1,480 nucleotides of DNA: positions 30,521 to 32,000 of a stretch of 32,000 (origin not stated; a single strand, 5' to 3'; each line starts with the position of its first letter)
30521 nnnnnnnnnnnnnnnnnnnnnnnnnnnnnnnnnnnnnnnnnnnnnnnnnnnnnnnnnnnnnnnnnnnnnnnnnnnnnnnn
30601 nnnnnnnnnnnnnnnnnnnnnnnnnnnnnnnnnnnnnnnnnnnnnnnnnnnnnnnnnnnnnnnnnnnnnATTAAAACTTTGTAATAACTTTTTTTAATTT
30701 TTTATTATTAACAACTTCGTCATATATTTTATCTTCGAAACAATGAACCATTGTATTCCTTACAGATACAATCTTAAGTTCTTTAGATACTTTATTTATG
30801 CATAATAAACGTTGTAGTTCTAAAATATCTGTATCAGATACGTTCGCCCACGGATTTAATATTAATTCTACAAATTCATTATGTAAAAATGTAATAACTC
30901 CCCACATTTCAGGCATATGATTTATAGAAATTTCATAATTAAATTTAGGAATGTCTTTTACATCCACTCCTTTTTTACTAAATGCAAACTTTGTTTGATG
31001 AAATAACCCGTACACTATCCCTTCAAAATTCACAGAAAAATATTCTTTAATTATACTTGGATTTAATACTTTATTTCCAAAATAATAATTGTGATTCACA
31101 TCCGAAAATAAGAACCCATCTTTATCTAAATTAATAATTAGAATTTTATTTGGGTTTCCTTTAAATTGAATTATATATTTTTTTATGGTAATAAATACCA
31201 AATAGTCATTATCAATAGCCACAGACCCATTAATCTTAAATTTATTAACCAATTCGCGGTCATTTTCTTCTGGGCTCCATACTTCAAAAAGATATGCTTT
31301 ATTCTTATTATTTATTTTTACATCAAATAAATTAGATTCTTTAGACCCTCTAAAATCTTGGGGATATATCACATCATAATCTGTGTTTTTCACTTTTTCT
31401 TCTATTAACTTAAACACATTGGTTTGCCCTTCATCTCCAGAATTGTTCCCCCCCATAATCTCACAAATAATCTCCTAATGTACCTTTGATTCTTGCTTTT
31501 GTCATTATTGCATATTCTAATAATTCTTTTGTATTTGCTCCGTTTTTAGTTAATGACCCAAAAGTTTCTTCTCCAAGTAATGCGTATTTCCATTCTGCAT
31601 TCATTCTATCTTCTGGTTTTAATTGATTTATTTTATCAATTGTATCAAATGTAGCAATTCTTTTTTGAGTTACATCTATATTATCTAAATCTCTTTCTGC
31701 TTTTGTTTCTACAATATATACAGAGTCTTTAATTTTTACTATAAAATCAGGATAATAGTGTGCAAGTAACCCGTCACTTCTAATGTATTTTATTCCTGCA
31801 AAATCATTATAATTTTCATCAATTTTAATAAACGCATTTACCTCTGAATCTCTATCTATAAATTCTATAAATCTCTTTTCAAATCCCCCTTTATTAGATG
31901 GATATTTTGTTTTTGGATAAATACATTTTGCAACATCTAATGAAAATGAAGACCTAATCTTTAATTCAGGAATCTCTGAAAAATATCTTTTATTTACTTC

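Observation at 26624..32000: Candidate undescribed defence system: packed operon of at least seven genes combining a Res-like helicase-nuclease, two HEPN-motif proteins, a HEPN-like protein, a Cas4-like Fe-S nuclease, a zinc-ribbon mini-protein and an orphan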

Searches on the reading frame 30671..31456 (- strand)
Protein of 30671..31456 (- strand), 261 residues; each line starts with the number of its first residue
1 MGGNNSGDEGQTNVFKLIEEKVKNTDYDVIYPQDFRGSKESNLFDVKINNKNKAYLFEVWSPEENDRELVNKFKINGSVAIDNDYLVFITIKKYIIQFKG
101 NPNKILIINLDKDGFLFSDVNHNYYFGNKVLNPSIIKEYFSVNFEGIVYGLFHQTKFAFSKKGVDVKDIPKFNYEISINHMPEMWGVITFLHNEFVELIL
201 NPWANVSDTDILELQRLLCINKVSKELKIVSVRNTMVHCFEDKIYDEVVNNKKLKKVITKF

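Call 5: search_protein_families(library=pfam, proteins=[window:30671-31456:-], max_evalue=1)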
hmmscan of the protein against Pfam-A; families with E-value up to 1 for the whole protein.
window:30671-31456:- (261 aa): 0 families

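Call 6: search_protein_families(library=padloc, proteins=[window:30671-31456:-], max_evalue=1)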
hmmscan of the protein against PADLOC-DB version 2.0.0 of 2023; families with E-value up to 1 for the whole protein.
window:30671-31456:- (261 aa): 0 families

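Call 8: search_protein_families(library=ncbifam, proteins=[window:30671-31456:-], max_evalue=1)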
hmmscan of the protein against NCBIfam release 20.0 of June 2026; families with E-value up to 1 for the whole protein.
window:30671-31456:- (261 aa): 0 families

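Call 9: find_encoding_contigs(protein=window:30671-31456:-, flank=10000, max_places=10)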
Protein window:30671-31456:- (261 aa): 10 contigs read that carry it; 7 places shown.
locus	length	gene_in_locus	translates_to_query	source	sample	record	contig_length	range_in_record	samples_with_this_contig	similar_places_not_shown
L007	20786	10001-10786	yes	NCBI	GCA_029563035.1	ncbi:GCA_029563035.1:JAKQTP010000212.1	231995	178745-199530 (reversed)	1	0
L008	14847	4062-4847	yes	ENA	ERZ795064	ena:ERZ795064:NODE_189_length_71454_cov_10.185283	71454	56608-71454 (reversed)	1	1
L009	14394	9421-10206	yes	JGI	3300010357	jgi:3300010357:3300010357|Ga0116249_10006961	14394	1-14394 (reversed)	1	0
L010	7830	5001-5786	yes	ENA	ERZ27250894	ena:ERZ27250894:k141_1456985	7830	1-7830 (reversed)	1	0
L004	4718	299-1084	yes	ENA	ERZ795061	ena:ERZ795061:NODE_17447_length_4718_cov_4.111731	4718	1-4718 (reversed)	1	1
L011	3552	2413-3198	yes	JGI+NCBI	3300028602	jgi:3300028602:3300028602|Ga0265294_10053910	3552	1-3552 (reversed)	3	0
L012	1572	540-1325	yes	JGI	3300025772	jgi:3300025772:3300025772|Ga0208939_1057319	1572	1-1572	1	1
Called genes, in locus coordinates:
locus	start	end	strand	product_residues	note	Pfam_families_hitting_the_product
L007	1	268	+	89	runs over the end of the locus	-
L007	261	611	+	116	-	-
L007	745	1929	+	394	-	PF00589:Phage_integrase, PF22823:MrpR_C_cat (weak)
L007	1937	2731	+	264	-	-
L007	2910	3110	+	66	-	-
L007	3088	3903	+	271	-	-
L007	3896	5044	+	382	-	-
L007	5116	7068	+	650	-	PF01555:N6_N4_Mtase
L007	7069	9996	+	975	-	PF04851:ResIII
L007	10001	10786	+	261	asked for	-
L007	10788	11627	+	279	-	-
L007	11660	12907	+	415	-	-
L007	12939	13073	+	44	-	-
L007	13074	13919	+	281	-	-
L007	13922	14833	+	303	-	-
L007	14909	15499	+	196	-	-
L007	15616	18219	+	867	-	PF04851:ResIII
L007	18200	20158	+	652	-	PF01555:N6_N4_Mtase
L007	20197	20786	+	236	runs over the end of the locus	-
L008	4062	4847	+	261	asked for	-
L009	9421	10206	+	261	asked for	-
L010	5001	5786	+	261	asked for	-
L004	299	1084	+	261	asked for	-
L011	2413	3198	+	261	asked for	-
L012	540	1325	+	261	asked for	-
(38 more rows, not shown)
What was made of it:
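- On Type III restriction-modification system (Mod650 + Res975): The mod stop and the res start are adjacent (call 9).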

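Call 10: search_protein_families(library=phrogs, proteins=[window:30671-31456:-], max_evalue=1)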
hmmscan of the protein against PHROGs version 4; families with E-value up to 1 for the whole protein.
window:30671-31456:- (261 aa): 1 family
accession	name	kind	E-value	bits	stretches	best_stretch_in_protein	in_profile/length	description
phrog_6324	-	unknown function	0.17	13.2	0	2-51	23-71/94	-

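Call 25: search_protein_families(library=pfam, proteins=[L007:745-1929:+, L007:1937-2731:+, L007:2910-3110:+, L007:3088-3903:+, L007:3896-5044:+, L007:5116-7068:+, L007:7069-9996:+, L007:261-611:+], max_evalue=0.1)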
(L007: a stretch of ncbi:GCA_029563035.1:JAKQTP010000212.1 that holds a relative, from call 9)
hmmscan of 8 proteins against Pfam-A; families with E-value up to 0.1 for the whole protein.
L007:745-1929:+ (394 aa): 11 families
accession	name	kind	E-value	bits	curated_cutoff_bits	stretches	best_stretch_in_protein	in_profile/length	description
PF00589.27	Phage_integrase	-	4.3e-20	72.6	27.1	1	140-300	3-168/172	Phage integrase family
PF13495.12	Phage_int_SAM_4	-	2.3e-05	25.1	27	1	54-113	19-80/85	Phage integrase, N-terminal SAM-like domain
PF12773.13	DZR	-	6.1e-05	23.5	27.3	1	332-354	1-23/45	Double zinc ribbon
PF13240.11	Zn_Ribbon_1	-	9.5e-05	22.5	25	1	332-353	2-23/23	zinc-ribbon domain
PF24463.1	DUF7577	-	0.00021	21.3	28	1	331-353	4-26/27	Domain of unknown function (DUF7577)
PF13248.11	Zn_ribbon_3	-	0.00025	20.8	27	1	331-353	4-26/26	zinc-ribbon domain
PF02899.23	Phage_int_SAM_1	-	0.0013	19.4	22.3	1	68-110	36-78/83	Phage integrase, N-terminal SAM-like domain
PF18644.7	Phage_int_SAM_6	-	0.005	17.3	27.5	1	59-112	77-129/132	Phage integrase SAM-like domain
PF11917.13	DUF3435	-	0.0093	15.4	25.8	1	233-317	169-256/418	Protein of unknown function (DUF3435)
PF20824.2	Cmr2_hel_dom2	-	0.025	15.5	27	1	64-126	22-79/86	CRISPR RNA silencing complex Cmr2 subunit, second helical domain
PF18912.6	DZR_2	-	0.044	14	27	1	326-353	4-31/56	Double zinc ribbon domain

L007:1937-2731:+ (264 aa): 1 family
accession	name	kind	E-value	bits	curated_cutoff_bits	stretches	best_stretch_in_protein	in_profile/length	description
PF10557.15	Cullin_Nedd8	-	0.021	15.4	36.9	1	4-72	2-55/63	Cullin protein neddylation domain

L007:2910-3110:+ (66 aa): 0 families

L007:3088-3903:+ (271 aa): 0 families

L007:3896-5044:+ (382 aa): 0 families

L007:5116-7068:+ (650 aa): 2 families
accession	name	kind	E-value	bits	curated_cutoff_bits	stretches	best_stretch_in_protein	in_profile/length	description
PF01555.25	N6_N4_Mtase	-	2e-41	142.8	26.7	1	98-361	1-213/221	DNA methylase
PF03602.21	Cons_hypoth95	-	0.0034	17.5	24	0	90-117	106-133/182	Conserved hypothetical protein 95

L007:7069-9996:+ (975 aa): 7 families
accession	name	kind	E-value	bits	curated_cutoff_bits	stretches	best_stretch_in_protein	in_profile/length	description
PF04851.21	ResIII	-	2.3e-14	54.1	22.5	1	86-342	20-163/164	Type III restriction enzyme, res subunit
PF18766.7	SWI2_SNF2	-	3.2e-05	24.1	26.7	1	281-383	108-194/221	SWI2/SNF2 ATPase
PF00271.37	Helicase_C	-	0.00018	22.2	23.5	1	438-545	13-108/110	Helicase conserved C-terminal domain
PF00270.35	DEAD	-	0.013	15.7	26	0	110-158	13-53/167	DEAD/DEAH box helicase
PF16778.10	Phage_tail_APC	-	0.018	15.3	26.6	1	224-258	9-43/60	Phage tail assembly chaperone protein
PF08722.17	Tn7_TnsA-like_N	-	0.028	15.4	26.5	1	865-911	13-63/85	TnsA-like endonuclease N terminal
PF19778.5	RE_endonuc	-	0.054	13.8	23.4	1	821-905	2-80/108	Endonuclease domain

L007:261-611:+ (116 aa): 0 families
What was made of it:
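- On Type III restriction-modification system (Mod650 + Res975): Pfam N6_N4_Mtase 2e-41 (call 25).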

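Call 72: search_protein_families(library=pfam, proteins=[L028:8188-8568:+, L027:2090-2551:+], max_evalue=0.1)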
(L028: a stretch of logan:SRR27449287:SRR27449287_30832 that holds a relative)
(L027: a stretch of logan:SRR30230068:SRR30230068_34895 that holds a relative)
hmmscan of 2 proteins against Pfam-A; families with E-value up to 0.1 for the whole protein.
L028:8188-8568:+ (126 aa): 1 family
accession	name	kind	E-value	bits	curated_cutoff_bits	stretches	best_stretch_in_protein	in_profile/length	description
PF06150.17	ChaB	-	0.021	15.8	27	1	61-85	8-35/60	ChaB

L027:2090-2551:+ (153 aa): 0 families

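Call 89: search_protein_families(library=phrogs, proteins=[L007:745-1929:+, L007:1937-2731:+, L007:2910-3110:+, L007:3088-3903:+, L007:3896-5044:+], max_evalue=0.01)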
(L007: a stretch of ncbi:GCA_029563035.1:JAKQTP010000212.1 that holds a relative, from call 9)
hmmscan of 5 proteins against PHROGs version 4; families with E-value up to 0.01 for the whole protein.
L007:745-1929:+ (394 aa): 3 families
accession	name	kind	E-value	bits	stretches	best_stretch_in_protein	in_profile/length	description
phrog_1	-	integration and excision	4.1e-30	106.6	1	32-310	165-447/611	integrase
phrog_216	-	integration and excision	2.7e-23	83.5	1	121-322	40-247/301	integrase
phrog_5830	-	integration and excision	4.3e-06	27.1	1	65-203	35-177/318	integrase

L007:1937-2731:+ (264 aa): 0 families

L007:2910-3110:+ (66 aa): 0 families

L007:3088-3903:+ (271 aa): 0 families

L007:3896-5044:+ (382 aa): 0 families

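Call 90: search_protein_families(library=padloc, proteins=[L007:5116-7068:+, L007:7069-9996:+, L007:3896-5044:+, L007:3088-3903:+, L027:2090-2551:+, L028:8188-8568:+], max_evalue=0.01)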
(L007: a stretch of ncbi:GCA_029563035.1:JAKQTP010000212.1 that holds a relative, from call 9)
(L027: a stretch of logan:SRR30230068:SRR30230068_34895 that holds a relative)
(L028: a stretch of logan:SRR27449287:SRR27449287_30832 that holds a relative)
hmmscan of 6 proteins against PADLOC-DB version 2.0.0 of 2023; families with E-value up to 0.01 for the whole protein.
L007:5116-7068:+ (650 aa): 53 families (the best 25 are shown)
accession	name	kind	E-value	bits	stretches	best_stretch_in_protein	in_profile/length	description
PDLC03633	MTase_III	-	1.9e-75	252.8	1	62-647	70-614/616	Type III methyltransferase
PDLC03354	MTase_II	-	3.6e-56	189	2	20-266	30-240/425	Type II methyltransferase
PDLC03300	MTase_II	-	5.5e-49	164.8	2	302-374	207-279/302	Type II methyltransferase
PDLC03636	MTase_III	-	1.4e-48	164.1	3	155-265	95-204/575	Type III methyltransferase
PDLC03644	MTase_III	-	6.9e-43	145.2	2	67-263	36-218/542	Type III methyltransferase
PDLC03339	MTase_II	-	6e-42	141.8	1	95-371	20-271/399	Type II methyltransferase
PDLC03635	MTase_III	-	1.8e-39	134.1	3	154-261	266-377/708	Type III methyltransferase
PDLC03638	MTase_III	-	7.7e-39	131.6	2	259-370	572-676/816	Type III methyltransferase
PDLC03634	MTase_III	-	1.8e-35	120.9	2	63-274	88-293/621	Type III methyltransferase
PDLC03371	MTase_II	-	8.6e-31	105.4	1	95-375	27-256/260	Type II methyltransferase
PDLC03641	MTase_III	-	1.6e-29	101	2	70-260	105-286/657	Type III methyltransferase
PDLC03632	MTase_III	-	5.5e-23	78.9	2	65-238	158-322/983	Type III methyltransferase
PDLC03299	MTase_II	-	7.3e-23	79.5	2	304-371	190-257/296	Type II methyltransferase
PDLC03640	MTase_III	-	1.1e-22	78.2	2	70-238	44-206/654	Type III methyltransferase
PDLC03637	MTase_III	-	1.1e-21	75.1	2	66-236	118-266/513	Type III methyltransferase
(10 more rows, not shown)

L007:7069-9996:+ (975 aa): 4 families
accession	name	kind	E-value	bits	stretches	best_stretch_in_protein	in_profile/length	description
PDLC03648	REase_III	-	3.8e-28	96.1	2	277-548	118-356/871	Type III restriction enzyme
PDLC03647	REase_III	-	1.3e-05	21.6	1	489-545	495-549/989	Type III restriction enzyme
PDLC03042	REase_I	-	1.4e-05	20.7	1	482-546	766-830/1170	Type I restriction enzyme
PDLC03659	mREase_IV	-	0.0057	12.5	1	502-549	509-556/945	Type IV methyl-directed restriction enzyme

L007:3896-5044:+ (382 aa): 0 families

L007:3088-3903:+ (271 aa): 0 families

L027:2090-2551:+ (153 aa): 0 families

L028:8188-8568:+ (126 aa): 0 families
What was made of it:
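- The Res has its own Mod and matches Type III R-M models for both subunits (calls 9, 90).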

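Call 100: find_related_loci(query=window:30671-31456:-, collection=viral_contigs, flank=8000)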
Query window:30671-31456:- (261 aa) in viral_contigs; peptide patterns used: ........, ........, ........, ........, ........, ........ (x = any residue, [..] = any of these).
2 stretches matched a pattern, but none encodes a relative of the query by tblastn (E <= 1e-3).

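Call 104: search_solved_structures(query=window:30671-31456:-, max_evalue=10, show_alignments=1)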
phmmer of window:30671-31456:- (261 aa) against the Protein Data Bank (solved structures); distinct sequences matched with E-value up to 10: 0.

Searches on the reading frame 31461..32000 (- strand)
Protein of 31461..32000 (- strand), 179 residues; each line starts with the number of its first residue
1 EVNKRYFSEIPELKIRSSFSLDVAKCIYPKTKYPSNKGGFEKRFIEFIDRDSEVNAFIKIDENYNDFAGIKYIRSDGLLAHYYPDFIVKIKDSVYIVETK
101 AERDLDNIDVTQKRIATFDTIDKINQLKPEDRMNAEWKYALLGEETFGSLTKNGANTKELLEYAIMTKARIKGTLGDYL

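Call 5: search_protein_families(library=pfam, proteins=[window:31461-32000:-], max_evalue=1)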
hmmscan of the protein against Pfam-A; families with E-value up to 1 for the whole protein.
window:31461-32000:- (179 aa): 3 families
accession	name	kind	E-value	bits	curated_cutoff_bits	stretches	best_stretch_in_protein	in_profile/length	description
PF19778.5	RE_endonuc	-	0.0008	19.6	23.4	1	25-109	2-80/108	Endonuclease domain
PF08722.17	Tn7_TnsA-like_N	-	0.00095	20.1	26.5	1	69-115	13-63/85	TnsA-like endonuclease N terminal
PF22385.1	Cas9_C_2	-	0.023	14.9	27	1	48-100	23-75/94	CRISPR-associated endonuclease Cas9, C-terminal domain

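Call 6: search_protein_families(library=padloc, proteins=[window:31461-32000:-], max_evalue=1)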
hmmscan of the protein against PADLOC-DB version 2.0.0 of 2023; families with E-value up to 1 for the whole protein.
window:31461-32000:- (179 aa): 1 family
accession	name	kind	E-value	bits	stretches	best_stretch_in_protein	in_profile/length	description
PDLC03648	REase_III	-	5.4e-07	26.1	1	14-144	727-847/871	Type III restriction enzyme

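Call 8: search_protein_families(library=ncbifam, proteins=[window:31461-32000:-], max_evalue=1)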
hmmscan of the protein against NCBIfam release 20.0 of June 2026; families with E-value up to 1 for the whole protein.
window:31461-32000:- (179 aa): 1 family
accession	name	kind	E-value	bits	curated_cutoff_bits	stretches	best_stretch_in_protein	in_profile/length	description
NF046055.1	restr_BPTD_3080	equivalog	2.6e-05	22.4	800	1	40-141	862-955/970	BPTD_3080 family restriction endonuclease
